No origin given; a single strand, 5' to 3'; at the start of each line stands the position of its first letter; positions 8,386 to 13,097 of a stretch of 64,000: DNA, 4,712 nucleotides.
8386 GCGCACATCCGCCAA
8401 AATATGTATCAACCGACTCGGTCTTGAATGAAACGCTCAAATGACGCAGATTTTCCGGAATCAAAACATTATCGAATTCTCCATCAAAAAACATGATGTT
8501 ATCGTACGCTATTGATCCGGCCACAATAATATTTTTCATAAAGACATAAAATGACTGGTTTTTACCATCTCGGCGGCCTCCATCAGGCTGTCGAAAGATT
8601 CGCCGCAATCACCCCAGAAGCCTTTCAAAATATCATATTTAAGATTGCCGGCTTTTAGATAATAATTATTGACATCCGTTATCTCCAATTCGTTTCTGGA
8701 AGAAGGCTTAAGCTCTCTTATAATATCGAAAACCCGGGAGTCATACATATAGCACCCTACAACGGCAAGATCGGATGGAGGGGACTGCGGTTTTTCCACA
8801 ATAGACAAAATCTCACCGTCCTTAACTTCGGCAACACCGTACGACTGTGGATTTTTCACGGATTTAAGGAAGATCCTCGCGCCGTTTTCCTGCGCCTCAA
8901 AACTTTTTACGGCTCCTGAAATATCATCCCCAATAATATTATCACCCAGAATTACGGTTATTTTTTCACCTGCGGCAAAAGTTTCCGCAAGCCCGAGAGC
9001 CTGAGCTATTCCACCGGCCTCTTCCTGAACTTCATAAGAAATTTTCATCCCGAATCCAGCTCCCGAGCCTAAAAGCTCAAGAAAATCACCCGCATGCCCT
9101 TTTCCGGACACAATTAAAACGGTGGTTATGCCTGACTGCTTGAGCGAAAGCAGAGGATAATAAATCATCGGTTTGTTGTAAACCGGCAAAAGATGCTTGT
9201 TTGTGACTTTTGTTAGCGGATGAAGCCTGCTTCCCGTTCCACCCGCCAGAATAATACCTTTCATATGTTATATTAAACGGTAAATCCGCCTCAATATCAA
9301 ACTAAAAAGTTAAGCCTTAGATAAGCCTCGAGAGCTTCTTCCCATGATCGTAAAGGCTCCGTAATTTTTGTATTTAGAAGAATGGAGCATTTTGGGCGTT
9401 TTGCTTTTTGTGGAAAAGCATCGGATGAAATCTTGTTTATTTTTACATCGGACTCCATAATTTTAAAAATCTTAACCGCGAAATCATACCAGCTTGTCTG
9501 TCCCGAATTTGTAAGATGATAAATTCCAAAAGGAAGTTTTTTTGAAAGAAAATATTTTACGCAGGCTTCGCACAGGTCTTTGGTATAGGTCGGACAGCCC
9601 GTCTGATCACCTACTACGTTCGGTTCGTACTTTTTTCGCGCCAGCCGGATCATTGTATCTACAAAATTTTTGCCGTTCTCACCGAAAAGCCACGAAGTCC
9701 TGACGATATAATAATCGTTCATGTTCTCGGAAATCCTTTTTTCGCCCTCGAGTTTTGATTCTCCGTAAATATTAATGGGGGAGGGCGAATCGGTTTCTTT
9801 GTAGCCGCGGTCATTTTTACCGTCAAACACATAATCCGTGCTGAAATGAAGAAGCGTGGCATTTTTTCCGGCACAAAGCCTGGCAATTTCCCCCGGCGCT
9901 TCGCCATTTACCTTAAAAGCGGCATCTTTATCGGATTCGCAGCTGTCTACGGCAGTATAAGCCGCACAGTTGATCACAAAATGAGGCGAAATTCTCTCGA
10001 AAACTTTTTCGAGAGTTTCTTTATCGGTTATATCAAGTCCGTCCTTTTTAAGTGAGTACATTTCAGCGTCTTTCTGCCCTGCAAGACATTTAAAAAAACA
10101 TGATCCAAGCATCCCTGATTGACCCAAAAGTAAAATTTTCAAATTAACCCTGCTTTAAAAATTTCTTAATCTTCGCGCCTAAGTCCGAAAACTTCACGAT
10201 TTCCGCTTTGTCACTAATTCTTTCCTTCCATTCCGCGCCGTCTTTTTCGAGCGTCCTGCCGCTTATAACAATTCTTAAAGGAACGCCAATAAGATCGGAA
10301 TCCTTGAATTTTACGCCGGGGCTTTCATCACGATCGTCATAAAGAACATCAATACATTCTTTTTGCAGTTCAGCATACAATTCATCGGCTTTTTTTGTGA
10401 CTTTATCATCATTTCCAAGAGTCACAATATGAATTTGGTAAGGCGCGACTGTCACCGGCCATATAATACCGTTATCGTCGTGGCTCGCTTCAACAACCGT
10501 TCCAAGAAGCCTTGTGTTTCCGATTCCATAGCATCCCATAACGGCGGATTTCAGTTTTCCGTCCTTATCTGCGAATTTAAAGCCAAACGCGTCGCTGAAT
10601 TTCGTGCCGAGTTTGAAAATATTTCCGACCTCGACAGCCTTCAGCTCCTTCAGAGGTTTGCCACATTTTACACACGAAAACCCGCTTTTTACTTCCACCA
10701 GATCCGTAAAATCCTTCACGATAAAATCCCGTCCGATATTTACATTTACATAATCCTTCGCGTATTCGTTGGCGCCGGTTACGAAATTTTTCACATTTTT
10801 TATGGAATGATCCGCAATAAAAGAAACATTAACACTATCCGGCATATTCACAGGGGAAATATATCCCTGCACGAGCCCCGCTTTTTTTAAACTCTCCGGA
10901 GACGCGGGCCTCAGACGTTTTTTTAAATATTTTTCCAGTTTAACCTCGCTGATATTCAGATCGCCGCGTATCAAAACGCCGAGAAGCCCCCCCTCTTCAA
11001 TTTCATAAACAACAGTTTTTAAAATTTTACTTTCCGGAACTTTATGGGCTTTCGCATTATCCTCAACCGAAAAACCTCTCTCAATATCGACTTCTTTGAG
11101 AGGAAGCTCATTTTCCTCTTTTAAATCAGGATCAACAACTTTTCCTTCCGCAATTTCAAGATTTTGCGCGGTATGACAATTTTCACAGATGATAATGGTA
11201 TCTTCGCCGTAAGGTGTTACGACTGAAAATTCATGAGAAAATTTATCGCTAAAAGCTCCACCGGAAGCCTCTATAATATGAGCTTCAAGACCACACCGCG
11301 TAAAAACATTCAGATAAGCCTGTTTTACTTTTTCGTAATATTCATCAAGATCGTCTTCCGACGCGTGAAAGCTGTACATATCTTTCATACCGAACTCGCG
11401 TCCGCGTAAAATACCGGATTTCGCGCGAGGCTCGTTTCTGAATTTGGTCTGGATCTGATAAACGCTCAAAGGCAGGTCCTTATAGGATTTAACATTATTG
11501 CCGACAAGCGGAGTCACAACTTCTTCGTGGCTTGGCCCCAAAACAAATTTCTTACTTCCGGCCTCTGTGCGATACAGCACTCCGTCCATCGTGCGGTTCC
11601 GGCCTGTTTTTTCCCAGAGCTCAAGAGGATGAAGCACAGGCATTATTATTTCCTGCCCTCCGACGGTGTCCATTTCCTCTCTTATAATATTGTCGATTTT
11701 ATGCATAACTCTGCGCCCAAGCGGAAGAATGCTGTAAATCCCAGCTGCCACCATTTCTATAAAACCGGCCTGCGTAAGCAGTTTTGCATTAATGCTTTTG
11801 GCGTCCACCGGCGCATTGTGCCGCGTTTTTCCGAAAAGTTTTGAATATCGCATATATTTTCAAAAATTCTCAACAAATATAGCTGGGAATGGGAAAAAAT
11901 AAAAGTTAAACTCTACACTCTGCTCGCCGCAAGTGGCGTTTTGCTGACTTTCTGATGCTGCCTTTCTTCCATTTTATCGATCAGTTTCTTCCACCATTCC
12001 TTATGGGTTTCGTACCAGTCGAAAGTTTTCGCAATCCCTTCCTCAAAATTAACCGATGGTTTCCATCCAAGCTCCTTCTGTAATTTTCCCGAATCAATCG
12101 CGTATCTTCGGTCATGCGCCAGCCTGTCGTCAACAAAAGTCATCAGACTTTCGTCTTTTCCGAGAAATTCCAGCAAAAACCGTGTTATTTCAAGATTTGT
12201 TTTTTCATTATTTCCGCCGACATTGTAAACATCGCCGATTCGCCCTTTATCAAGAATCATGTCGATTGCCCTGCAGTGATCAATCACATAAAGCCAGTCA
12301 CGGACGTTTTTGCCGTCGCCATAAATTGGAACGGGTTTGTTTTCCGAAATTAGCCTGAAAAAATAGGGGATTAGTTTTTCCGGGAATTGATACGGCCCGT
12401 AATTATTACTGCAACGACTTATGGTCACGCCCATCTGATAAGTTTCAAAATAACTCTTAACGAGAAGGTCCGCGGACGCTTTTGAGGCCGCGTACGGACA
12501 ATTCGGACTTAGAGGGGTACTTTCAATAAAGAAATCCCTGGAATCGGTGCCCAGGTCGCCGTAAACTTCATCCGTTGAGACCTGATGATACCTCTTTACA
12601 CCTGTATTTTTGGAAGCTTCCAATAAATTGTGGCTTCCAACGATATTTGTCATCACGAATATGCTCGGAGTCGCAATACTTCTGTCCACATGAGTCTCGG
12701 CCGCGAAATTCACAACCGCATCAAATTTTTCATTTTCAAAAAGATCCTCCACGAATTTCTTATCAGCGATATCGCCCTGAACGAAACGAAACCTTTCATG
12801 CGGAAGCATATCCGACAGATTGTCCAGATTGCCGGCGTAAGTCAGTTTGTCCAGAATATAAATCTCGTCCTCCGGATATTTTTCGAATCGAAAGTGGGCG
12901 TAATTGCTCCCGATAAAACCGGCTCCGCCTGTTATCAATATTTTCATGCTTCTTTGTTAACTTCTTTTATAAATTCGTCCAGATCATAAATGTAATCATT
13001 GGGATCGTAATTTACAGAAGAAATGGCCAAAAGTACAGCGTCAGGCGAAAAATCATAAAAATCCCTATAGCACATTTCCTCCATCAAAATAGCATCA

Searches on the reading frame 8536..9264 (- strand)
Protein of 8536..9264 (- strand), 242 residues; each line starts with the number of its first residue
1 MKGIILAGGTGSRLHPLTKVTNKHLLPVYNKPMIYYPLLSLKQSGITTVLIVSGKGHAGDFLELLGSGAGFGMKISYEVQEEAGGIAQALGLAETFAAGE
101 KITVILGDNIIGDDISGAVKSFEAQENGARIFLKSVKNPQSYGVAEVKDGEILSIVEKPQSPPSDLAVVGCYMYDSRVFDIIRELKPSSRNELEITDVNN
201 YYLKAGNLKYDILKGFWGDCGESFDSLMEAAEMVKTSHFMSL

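Call 67: search_protein_families(library=pfam, proteins=[window:8536-9264:-], max_evalue=0.00001)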
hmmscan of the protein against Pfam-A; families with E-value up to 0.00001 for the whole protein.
window:8536-9264:- (242 aa): 2 families
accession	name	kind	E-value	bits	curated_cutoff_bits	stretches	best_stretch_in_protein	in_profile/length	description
PF00483.29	NTP_transferase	-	3.1e-58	197.7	21.2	1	2-235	1-243/245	Nucleotidyl transferase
PF12804.13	NTP_transf_3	-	1.7e-08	35.2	27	1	3-109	1-96/160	MobA-like NTP transferase domain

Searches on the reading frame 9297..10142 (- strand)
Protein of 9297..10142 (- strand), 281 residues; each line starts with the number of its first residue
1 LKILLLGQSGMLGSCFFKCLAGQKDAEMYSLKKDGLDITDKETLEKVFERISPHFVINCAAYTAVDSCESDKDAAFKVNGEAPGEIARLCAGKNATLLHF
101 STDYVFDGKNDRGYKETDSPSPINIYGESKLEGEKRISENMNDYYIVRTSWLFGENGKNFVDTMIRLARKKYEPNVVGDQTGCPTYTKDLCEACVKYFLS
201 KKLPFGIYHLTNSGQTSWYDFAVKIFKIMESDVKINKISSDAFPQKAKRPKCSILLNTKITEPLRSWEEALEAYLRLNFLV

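Call 67: search_protein_families(library=pfam, proteins=[window:9297-10142:-], max_evalue=0.00001)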
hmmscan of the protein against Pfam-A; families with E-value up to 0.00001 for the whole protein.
window:9297-10142:- (281 aa): 5 families
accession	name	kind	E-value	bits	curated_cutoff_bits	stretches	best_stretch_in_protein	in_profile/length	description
PF04321.23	RmlD_sub_bind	-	1.6e-96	323.2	27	1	1-275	1-282/287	RmlD substrate binding domain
PF01370.27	Epimerase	-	6.6e-20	72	20.9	1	3-196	1-223/240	NAD dependent epimerase/dehydratase family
PF16363.11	GDP_Man_Dehyd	-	2.2e-10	41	27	1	36-195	59-234/332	GDP-mannose 4,6 dehydratase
PF07993.18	NAD_binding_4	-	5.3e-07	29.5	20.1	1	42-158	80-213/258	Male sterility protein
PF02719.21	Polysacc_synt_2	-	2.4e-06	27.4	20.2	0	37-110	62-136/293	Polysaccharide biosynthesis protein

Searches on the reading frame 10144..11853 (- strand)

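Call 67: search_protein_families(library=pfam, proteins=[window:10144-11853:-], max_evalue=0.00001)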
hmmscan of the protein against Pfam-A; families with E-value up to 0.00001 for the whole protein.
window:10144-11853:- (569 aa): 3 families
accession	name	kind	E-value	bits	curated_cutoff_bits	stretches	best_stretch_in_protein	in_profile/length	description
PF00587.30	tRNA-synt_2b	-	2.7e-33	116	29.3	1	97-455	4-177/179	tRNA synthetase class II core domain (G, H, P, S and T)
PF04073.20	tRNA_edit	-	8.4e-19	68.3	25.5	1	261-365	5-110/123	Aminoacyl-tRNA editing domain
PF03129.25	HGTP_anticodon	-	1.2e-16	61.1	21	1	473-564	1-93/94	Anticodon binding domain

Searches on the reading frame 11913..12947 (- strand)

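Call 67: search_protein_families(library=pfam, proteins=[window:11913-12947:-], max_evalue=0.00001)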
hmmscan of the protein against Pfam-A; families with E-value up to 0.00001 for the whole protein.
window:11913-12947:- (344 aa): 6 families
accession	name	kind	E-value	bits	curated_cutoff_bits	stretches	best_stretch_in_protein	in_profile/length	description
PF16363.11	GDP_Man_Dehyd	-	2e-82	277.8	27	1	4-308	1-332/332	GDP-mannose 4,6 dehydratase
PF01370.27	Epimerase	-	8.1e-66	222.3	20.9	1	3-244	1-240/240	NAD dependent epimerase/dehydratase family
PF02719.21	Polysacc_synt_2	-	4.3e-16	59.4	20.2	1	3-127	1-130/293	Polysaccharide biosynthesis protein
PF01073.25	3Beta_HSD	-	6.5e-15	55.3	22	1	4-221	1-218/280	3-beta hydroxysteroid dehydrogenase/isomerase family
PF04321.23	RmlD_sub_bind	-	9.3e-15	54.9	27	1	1-266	1-235/287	RmlD substrate binding domain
PF07993.18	NAD_binding_4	-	1.5e-10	41.1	20.1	1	35-181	42-206/258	Male sterility protein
